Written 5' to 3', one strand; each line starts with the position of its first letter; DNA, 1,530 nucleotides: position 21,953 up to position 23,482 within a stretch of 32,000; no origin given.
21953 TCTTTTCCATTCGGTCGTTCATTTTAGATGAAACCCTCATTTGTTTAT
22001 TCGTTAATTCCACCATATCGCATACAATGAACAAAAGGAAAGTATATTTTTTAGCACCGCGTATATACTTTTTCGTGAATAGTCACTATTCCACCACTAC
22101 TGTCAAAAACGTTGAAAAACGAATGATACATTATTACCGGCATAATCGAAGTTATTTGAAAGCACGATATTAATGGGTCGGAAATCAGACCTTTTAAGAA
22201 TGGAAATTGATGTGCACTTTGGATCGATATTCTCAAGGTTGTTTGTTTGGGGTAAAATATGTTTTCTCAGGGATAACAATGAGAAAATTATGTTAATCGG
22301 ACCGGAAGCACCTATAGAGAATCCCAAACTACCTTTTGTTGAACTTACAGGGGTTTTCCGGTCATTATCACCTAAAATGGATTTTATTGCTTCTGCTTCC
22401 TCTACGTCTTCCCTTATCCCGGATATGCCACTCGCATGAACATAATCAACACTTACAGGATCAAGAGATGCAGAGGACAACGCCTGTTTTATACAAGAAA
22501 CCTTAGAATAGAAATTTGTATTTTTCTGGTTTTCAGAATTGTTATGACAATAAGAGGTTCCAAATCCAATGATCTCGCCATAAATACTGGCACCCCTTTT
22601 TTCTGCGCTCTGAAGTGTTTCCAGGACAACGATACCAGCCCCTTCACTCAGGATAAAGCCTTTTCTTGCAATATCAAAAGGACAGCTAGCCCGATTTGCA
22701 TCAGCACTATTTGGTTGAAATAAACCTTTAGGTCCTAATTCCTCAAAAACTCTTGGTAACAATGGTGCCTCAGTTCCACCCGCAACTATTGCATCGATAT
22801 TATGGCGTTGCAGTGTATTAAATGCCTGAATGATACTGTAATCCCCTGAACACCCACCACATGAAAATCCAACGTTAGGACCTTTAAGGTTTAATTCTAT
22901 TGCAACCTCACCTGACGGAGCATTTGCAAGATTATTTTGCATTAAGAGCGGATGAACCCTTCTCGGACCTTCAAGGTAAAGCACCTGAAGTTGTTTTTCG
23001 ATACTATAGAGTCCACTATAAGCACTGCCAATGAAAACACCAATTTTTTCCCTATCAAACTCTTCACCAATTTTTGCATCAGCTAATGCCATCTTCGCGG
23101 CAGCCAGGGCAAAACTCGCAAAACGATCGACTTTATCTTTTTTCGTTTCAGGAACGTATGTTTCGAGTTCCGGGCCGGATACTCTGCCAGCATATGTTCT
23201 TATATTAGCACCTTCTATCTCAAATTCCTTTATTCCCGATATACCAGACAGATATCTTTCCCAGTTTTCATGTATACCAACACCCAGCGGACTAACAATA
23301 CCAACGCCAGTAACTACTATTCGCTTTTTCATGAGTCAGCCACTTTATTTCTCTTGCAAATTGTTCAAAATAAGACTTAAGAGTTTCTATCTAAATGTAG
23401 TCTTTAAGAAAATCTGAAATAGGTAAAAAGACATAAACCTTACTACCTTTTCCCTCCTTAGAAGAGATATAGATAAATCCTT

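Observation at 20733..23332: Adjacent inactive KS and canonical KS resemble a KS/chain-length-factor heterodimer pair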

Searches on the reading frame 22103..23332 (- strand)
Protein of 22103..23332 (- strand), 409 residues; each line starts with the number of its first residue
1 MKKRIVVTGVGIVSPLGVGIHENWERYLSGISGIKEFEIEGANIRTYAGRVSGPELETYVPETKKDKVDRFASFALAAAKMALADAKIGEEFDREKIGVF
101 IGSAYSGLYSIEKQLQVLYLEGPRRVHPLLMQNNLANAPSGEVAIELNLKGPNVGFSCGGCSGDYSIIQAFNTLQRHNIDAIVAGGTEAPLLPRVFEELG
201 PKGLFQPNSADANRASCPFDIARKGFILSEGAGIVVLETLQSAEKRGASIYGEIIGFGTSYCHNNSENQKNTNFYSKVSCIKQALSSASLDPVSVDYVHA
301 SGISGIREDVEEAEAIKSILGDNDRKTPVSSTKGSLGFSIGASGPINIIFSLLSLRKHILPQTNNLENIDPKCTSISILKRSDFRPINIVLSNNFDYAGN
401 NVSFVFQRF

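Call 3: search_protein_families(library=pfam, proteins=[window:22103-23332:-], max_evalue=0.001)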
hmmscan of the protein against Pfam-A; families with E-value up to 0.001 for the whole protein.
window:22103-23332:- (409 aa): 2 families
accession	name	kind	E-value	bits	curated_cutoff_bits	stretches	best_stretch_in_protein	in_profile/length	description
PF00109.32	ketoacyl-synt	-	2.8e-40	139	20.8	1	3-243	2-252/252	Beta-ketoacyl synthase, N-terminal domain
PF02801.28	Ketoacyl-synt_C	-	2.2e-20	73.3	20.8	1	251-366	1-118/119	Beta-ketoacyl synthase, C-terminal domain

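Call 4: search_protein_families(library=ncbifam, proteins=[window:22103-23332:-], max_evalue=0.001)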
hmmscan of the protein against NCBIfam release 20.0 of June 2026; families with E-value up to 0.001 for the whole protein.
window:22103-23332:- (409 aa): 20 families
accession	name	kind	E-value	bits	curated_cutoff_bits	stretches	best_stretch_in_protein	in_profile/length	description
TIGR03150.1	fabF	equivalog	4.6e-100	335.1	493.75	1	3-407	1-407/407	beta-ketoacyl-ACP synthase II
NF005589.0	PRK07314.1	subfamily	1.4e-97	327.1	387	1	2-409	3-412/413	beta-ketoacyl-ACP synthase II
NF004970.0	PRK06333.1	subfamily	3.5e-85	286.4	525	1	2-409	3-422/424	beta-ketoacyl-ACP synthase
NF006274.0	PRK08439.1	equivalog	9.8e-78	261.7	621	1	3-408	2-405/406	beta-ketoacyl-ACP synthase II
NF006434.0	PRK08722.1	equivalog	1.4e-62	211.9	759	1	2-409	3-414/414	beta-ketoacyl-ACP synthase II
NF004618.0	PRK05952.1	equivalog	3.8e-55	187.3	455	1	4-407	3-381/384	beta-ketoacyl-ACP synthase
NF005935.0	PRK07967.1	equivalog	9.1e-54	182.8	630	1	3-409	2-404/406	beta-ketoacyl-ACP synthase I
NF006587.0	PRK09116.1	equivalog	8.3e-53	179.6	470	1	3-408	2-406/408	beta-ketoacyl-ACP synthase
NF005076.0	PRK06501.1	equivalog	4.6e-51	174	629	2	142-407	157-421/425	beta-ketoacyl-ACP synthase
NF005916.1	PRK07910.1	equivalog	1.1e-47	163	560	1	4-408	13-417/418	KasA/KasB family beta-ketoacyl-ACP synthase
NF005490.0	PRK07103.1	equivalog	8.1e-45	153.6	445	1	2-408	3-412/414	polyketide beta-ketoacyl:acyl carrier protein synthase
NF006618.0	PRK09185.1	subfamily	2.5e-44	151.9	407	1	3-408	3-392/394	beta-ketoacyl-ACP synthase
NF058662.1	cispenta_AmcF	equivalog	2.5e-36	125.5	325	2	141-407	110-368/369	cispentacin biosynthesis acyltransferase subunit AmcF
NF040607.1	mycolic_Pks13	equivalog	1e-23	82.9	2100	1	66-367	183-476/1680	polyketide synthase Pks13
NF045894.1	PKS_plus_SDR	equivalog_domain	4.8e-22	77.5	1740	1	91-369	111-379/1515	type I polyketide synthase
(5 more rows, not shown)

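Call 5: search_solved_structures(query=window:22103-23332:-, show_alignments=3, max_evalue=1e-10)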
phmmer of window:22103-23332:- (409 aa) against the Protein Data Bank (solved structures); distinct sequences matched with E-value up to 1e-10: 111 (the best 60 are shown).
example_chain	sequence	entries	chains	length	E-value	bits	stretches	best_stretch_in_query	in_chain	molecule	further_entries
8cn8_A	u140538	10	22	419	4.8e-77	262.6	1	2-409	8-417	3-oxoacyl-[acyl-carrier-protein] synthase 2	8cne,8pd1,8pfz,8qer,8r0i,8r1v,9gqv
8pj0_A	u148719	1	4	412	4.9e-77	262.5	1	2-409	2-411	3-oxoacyl-[acyl-carrier-protein] synthase 2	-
8cou_A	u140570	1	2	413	8.5e-77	261.7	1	2-409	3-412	3-oxoacyl-[acyl-carrier-protein] synthase 2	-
4jb6_A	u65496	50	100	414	8.6e-77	261.7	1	2-409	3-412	3-oxoacyl-[acyl-carrier-protein] synthase 2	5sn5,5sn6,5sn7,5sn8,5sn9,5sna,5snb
7oc0_A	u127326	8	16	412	9e-77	261.7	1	2-409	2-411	3-oxoacyl-[acyl-carrier-protein] synthase 2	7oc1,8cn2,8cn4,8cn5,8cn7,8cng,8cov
8qm1_A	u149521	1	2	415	1.1e-76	261.4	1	2-409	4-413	3-oxoacyl-[acyl-carrier-protein] synthase 2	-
4ls6_A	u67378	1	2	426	1.1e-76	261.4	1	2-409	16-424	3-oxoacyl-[acyl-carrier-protein] synthase 2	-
4b7v_A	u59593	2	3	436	1.3e-76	261.1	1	2-409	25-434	3-OXOACYL-[ACYL-CARRIER-PROTEIN] SYNTHASE 2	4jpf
4ls5_A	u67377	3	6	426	3.9e-76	259.6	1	2-409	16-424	3-oxoacyl-[acyl-carrier-protein] synthase 2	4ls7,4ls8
5sxo_A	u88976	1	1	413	5.7e-71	242.6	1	2-408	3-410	3-oxoacyl-[acyl-carrier-protein] synthase 2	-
3o04_A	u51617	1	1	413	2.1e-70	240.7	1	2-408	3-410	beta-keto-acyl carrier protein synthase II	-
2gqd_A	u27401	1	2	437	1e-67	231.9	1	2-409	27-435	3-oxoacyl-[acyl-carrier-protein] synthase 2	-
1e5m_A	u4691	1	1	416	1.7e-67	231.2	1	2-409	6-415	BETA KETOACYL ACYL CARRIER PROTEIN SYNTHASE II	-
3kzu_A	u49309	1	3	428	2.2e-66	227.5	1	3-409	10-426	3-oxoacyl-(Acyl-carrier-protein) synthase ii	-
3e60_A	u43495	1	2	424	1e-65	225.3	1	3-409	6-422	3-oxoacyl-[acyl-carrier-protein ] synthase II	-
9s5h_B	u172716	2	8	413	2.3e-54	187.9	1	1-409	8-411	3-oxoacyl-(Acyl-carrier-protein) synthase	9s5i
9s5h_C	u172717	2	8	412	1.1e-52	182.4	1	2-408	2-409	3-oxoacyl-(Acyl-carrier-protein) synthase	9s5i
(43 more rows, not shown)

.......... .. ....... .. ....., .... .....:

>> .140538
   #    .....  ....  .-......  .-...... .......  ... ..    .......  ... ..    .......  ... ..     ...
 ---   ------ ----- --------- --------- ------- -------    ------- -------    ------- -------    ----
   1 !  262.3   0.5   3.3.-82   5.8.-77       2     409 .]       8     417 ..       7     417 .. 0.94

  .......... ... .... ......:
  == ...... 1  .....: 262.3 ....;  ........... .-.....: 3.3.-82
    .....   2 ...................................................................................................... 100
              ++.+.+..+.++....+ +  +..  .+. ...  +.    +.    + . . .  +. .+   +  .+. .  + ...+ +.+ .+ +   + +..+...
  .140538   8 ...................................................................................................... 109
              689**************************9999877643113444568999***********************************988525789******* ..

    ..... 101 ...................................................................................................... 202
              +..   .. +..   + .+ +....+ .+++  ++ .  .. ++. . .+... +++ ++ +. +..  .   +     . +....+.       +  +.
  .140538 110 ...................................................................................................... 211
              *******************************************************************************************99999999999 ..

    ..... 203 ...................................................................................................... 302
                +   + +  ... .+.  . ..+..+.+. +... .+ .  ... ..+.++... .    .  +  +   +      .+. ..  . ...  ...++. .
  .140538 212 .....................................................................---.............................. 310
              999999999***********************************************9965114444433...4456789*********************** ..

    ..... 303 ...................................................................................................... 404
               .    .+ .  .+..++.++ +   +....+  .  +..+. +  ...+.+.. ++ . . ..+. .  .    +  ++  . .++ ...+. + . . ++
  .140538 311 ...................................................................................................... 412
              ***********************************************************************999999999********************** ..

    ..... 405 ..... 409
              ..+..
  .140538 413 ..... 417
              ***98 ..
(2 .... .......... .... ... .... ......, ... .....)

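Call 9: find_homologous_proteins(query=window:22103-23332:-, max_evalue=1e-20)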
Query window:22103-23332:- (409 aa): 1073 proteins with E <= 1e-20 among 8000 candidates; the best 120 are listed.
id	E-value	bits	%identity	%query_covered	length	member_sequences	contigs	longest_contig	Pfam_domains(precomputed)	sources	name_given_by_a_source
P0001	1.3e-268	908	100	100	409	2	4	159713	PF00109.33,PF02801.29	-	-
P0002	2.4e-243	825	89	100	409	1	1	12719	PF00109.33,PF02801.29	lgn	-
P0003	1.5e-228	776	84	100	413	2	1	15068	PF00109.33,PF02801.29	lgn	-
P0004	4.5e-210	715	78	100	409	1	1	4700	PF00109.33,PF02801.29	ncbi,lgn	-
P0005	2.4e-203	693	76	98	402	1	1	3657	PF00109.33,PF02801.29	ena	-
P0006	2.6e-202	690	75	100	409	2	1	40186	PF00109.33,PF02801.29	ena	-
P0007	1.9e-198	677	72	100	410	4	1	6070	PF00109.33,PF02801.29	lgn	-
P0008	6.1e-198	675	73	100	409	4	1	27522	PF00109.33,PF02801.29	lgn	-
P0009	3.8e-197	673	73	100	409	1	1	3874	PF00109.33,PF02801.29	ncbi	-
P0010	3.7e-196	670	72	100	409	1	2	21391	PF00109.33,PF02801.29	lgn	-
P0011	1.7e-195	667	72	100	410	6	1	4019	PF00109.33,PF02801.29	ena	-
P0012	3.4e-195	666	73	100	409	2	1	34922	PF00109.33,PF02801.29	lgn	-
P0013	4.8e-195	666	72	100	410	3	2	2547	PF00109.33,PF02801.29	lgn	-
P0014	8.6e-195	665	72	100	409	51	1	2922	PF00109.33,PF02801.29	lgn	-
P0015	1.3e-193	661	72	100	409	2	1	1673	PF00109.33,PF02801.29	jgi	jgi:3-oxoacyl-[acyl-carrier-protein] synthase II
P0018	6.2e-193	659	73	100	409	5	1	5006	PF00109.33,PF02801.29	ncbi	-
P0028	8.0e-187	639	69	100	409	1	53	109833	PF00109.33,PF02801.29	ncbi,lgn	-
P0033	1.4e-185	635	71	98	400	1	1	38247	PF00109.33,PF02801.29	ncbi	-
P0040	9.1e-178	609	66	100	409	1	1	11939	PF00109.33,PF02801.29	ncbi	-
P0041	4.9e-177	607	68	100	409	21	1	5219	PF00109.33,PF02801.29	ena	-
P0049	3.8e-161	554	63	100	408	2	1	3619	PF00109.33,PF02801.29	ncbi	-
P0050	1.4e-160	552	59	100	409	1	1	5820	PF00109.33,PF02801.29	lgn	-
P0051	5.9e-159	547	63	100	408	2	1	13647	PF00109.33,PF02801.29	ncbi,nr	ncbi:MAG: beta-ketoacyl-[acyl-carrier-protein] synthase family protein [Planctomycetes bacterium]|nr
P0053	1.2e-111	391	65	68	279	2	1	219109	PF00109.33,PF02801.29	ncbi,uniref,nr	ncbi:3-oxoacyl-[acyl-carrier-protein] synthase 2 [Candidatus Scalindua japonica]|uniref:3-oxoacyl-[a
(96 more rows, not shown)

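Call 20: find_related_loci(query=A1, collection=genome_contigs, flank=8000)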
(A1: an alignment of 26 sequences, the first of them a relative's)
Query A1 (409 aa) in genome_contigs; peptide patterns used: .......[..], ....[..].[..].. (x = any residue, [..] = any of these).
600 stretches matched a pattern (row limit reached: there are more); 536 encode a relative of the query (tblastn E <= 1e-3); the best 80 are kept; 80 distinct loci.
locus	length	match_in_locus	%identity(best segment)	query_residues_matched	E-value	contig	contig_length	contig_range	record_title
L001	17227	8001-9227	71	1-409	0e+0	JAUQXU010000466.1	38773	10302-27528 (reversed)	MAG: Candidatus Brocadia sp. isolate BIN37 contig_306903, whole genome shotgun sequence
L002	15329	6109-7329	70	1-407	0e+0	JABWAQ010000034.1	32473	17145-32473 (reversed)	MAG: Candidatus Brocadia sp. isolate MAG_8 scaffold_1185, whole genome shotgun sequence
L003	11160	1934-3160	70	1-409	0e+0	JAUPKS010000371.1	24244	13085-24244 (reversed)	MAG: Planctomycetota bacterium isolate erpe_2018_pw_0hr_WHONDRS-PP48-000085_B_bin.5 scaffold_1996895, whole genome shotg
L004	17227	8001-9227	69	1-409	0e+0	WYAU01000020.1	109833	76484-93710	MAG: Candidatus Brocadia sp. isolate AMX1 k127_131950, whole genome shotgun sequence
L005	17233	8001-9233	36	1-409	2e-79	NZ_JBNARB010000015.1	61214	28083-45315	MAG: Thermovenabulum sp. isolate Kamch4316-2DMB-04 bin21.fa-15, whole genome shotgun sequence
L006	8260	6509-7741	34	1-409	5e-77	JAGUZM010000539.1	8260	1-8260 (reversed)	MAG: Deltaproteobacteria bacterium isolate DeMMO6_18 c_000000039100, whole genome shotgun sequence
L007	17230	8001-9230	36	1-408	3e-77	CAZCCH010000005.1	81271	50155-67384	MAG TPA_asm: uncultured Planctomycetia bacterium isolate SRP077602_co2_372 genome assembly, contig: NODE_415_length_8127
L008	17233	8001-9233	36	1-409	2e-76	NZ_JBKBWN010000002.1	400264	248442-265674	MAG: Anaerobacillus sp. isolate 21H_022.bin.42 NODE_13_length_400264_cov_3.178094, whole genome shotgun sequence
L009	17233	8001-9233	35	1-409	5e-76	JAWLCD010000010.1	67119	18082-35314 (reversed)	MAG: Clostridia bacterium isolate 15dZY3.bin.29 NODE_686_length_67119_cov_7.331379, whole genome shotgun sequence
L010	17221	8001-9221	36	1-405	1e-75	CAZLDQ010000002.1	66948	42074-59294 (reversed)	MAG TPA_asm: uncultured Planctomycetaceae bacterium isolate SRP167436_co1_175 genome assembly, contig: NODE_442_length_6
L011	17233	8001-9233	35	1-409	1e-75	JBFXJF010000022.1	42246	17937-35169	MAG: Vulcanibacillus sp. isolate CA_2019_TPIn_45 NODE_2856_length_42246_cov_8.788575_TPIn, whole genome shotgun sequence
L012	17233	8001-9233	35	1-409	2e-75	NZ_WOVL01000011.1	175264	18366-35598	Paenibacillus sp. NEAU-GSW1 Scaffold11, whole genome shotgun sequence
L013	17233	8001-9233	36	1-409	1e-74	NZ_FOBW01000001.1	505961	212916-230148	Mesobacillus persicus strain B48,IBRC-M 10115,DSM 25386,CECT 8001, whole genome shotgun sequence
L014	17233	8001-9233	36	1-409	1e-74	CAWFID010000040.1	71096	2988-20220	MAG: uncultured Bacillaceae bacterium isolate MFD02416.bin.3.66 genome assembly, contig: contig_9043, whole genome shotg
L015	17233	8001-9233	36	1-409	1e-74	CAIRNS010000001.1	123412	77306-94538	MAG: uncultured Elusimicrobia bacterium isolate AM-2014_bin-1828 genome assembly, contig: bin-1828:01/31, whole genome s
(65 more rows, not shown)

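Call 23: find_encoding_contigs(protein=window:22103-23332:-, flank=3000, max_places=4)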
Protein window:22103-23332:- (409 aa): 4 contigs read that carry it; 3 places shown.
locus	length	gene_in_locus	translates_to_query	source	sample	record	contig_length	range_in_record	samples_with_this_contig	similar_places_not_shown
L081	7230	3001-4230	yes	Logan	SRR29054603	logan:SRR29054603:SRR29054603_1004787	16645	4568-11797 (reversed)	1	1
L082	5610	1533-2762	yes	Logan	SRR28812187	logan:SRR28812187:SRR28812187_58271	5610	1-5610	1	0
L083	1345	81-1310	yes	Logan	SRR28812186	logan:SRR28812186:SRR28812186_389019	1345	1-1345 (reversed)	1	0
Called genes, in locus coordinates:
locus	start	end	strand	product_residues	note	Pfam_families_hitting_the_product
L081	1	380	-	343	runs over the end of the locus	PF00072:Response_reg, PF13487:HD_5, PF01966:HD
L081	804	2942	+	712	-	PF00072:Response_reg, PF13185:GAF_2 (weak), PF01590:GAF, PF00989:PAS, PF02518:HATPase_c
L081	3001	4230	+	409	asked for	PF00109:ketoacyl-synt, PF02801:Ketoacyl-synt_C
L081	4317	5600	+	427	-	PF00109:ketoacyl-synt, PF02801:Ketoacyl-synt_C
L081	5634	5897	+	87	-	PF00550:PP-binding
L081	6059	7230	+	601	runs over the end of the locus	PF02310:B12-binding, PF04055:Radical_SAM (weak)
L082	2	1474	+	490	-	?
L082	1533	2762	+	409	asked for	PF00109:ketoacyl-synt, PF02801:Ketoacyl-synt_C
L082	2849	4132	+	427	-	PF00109:ketoacyl-synt, PF02801:Ketoacyl-synt_C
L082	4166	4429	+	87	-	PF00550:PP-binding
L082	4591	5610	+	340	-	?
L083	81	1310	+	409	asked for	PF00109:ketoacyl-synt, PF02801:Ketoacyl-synt_C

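Call 25: list_cluster_members(proteins=[P0002, P0003, P0004, P0006, P0009, P0018, P0028, P0033, P0040, P0049])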
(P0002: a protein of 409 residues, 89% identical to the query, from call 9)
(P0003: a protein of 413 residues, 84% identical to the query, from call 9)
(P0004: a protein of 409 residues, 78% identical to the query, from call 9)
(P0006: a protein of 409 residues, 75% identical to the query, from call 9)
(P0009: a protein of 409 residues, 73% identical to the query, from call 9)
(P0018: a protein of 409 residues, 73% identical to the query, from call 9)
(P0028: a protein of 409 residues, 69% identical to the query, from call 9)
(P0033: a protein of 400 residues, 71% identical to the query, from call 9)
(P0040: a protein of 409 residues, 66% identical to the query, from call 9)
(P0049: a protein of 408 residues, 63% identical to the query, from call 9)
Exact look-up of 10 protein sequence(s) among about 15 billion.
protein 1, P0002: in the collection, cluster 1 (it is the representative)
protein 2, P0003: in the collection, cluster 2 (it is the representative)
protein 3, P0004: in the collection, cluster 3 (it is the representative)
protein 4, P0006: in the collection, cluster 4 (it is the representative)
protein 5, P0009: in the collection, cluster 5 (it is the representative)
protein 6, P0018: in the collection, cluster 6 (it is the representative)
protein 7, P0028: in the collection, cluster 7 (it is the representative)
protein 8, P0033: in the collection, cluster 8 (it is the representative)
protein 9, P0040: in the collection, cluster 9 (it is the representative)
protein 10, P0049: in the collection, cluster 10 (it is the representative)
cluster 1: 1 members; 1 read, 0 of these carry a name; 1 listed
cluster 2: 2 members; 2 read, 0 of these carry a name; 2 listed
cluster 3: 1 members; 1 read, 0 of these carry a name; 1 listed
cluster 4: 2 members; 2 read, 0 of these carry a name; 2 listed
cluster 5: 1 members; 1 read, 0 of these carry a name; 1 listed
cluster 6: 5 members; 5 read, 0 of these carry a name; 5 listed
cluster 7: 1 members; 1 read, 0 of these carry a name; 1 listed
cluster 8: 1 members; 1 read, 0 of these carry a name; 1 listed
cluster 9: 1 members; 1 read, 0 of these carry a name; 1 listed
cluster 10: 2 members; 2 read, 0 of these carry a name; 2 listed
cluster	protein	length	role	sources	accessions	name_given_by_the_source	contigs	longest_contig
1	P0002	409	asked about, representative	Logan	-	-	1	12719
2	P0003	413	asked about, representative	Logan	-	-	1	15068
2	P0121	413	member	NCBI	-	-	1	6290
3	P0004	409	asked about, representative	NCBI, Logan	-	-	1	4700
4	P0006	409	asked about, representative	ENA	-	-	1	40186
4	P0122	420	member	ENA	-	-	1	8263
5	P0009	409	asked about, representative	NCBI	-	-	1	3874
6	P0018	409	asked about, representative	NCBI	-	-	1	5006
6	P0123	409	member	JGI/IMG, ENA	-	-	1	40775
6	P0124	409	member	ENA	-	-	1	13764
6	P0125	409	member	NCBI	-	-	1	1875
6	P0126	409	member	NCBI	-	-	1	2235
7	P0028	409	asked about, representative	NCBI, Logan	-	-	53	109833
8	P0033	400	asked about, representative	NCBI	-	-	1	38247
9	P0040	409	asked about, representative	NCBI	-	-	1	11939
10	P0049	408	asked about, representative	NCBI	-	-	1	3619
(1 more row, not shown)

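Call 30: find_encoding_contigs(protein=P0053, flank=8000, max_places=1)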
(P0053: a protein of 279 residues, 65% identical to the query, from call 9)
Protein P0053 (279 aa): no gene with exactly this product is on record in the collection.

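Call 40: find_encoding_contigs(protein=P0051, flank=8000, max_places=1)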
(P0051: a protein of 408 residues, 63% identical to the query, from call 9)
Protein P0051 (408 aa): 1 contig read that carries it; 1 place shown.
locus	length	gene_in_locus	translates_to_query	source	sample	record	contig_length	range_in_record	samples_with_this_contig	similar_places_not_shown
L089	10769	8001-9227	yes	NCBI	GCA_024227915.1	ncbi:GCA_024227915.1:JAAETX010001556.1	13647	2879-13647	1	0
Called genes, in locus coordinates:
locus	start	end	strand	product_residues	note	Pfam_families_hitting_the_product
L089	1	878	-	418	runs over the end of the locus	PF05222:AlaDh_PNT_N, PF01262:AlaDh_PNT_C (weak)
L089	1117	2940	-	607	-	PF00009:GTP_EFTU, PF01926:MMR_HSR1 (faint), PF22042:EF-G_D2, PF03144:GTP_EFTU_D2, PF00679:EFG_C, PF21018:BipA_C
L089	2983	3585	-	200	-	PF07027:DUF1318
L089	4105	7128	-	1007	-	PF05359:DUF748 (faint)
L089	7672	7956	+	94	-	PF00550:PP-binding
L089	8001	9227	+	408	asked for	PF00109:ketoacyl-synt, PF02801:Ketoacyl-synt_C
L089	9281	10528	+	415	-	PF00109:ketoacyl-synt, PF00108:Thiolase_N (weak), PF02801:Ketoacyl-synt_C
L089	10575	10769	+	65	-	?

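Call 41: find_encoding_contigs(protein=P0050, flank=8000, max_places=1)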
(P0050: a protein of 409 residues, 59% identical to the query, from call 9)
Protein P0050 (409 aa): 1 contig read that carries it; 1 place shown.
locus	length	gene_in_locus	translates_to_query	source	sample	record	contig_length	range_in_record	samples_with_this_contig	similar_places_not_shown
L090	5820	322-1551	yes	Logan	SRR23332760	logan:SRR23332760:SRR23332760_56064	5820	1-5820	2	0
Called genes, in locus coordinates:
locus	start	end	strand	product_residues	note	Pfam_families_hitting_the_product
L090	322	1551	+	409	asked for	PF00109:ketoacyl-synt, PF02801:Ketoacyl-synt_C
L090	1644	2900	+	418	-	PF00109:ketoacyl-synt, PF00108:Thiolase_N (weak), PF02801:Ketoacyl-synt_C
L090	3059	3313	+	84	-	PF00550:PP-binding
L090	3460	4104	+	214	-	PF00765:Autoind_synth, PF13444:Acetyltransf_5, PF21926:FeeM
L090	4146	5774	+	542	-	PF04055:Radical_SAM (weak)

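Call 44: search_protein_families(library=pfam, proteins=[L090:3460-4104:+, L090:4146-5774:+], max_evalue=0.0001)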
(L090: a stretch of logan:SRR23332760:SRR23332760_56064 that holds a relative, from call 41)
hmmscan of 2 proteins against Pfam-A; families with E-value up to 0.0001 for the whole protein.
L090:3460-4104:+ (214 aa): 3 families
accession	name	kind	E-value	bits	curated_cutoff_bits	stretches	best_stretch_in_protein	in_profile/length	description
PF21926.2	FeeM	-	1.3e-18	67.8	27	1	17-179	2-158/158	N-acyl amino acid synthase FeeM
PF00765.23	Autoind_synth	-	1.8e-11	44.4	24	1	9-136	5-137/183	Autoinducer synthase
PF13444.12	Acetyltransf_5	-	7.1e-10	39.9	22.4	1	20-111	1-94/102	Acetyltransferase (GNAT) domain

L090:4146-5774:+ (542 aa): 1 family
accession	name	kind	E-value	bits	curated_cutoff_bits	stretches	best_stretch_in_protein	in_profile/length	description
PF04055.27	Radical_SAM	-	5.5e-07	30.3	29.5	1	212-366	2-166/166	Radical SAM superfamily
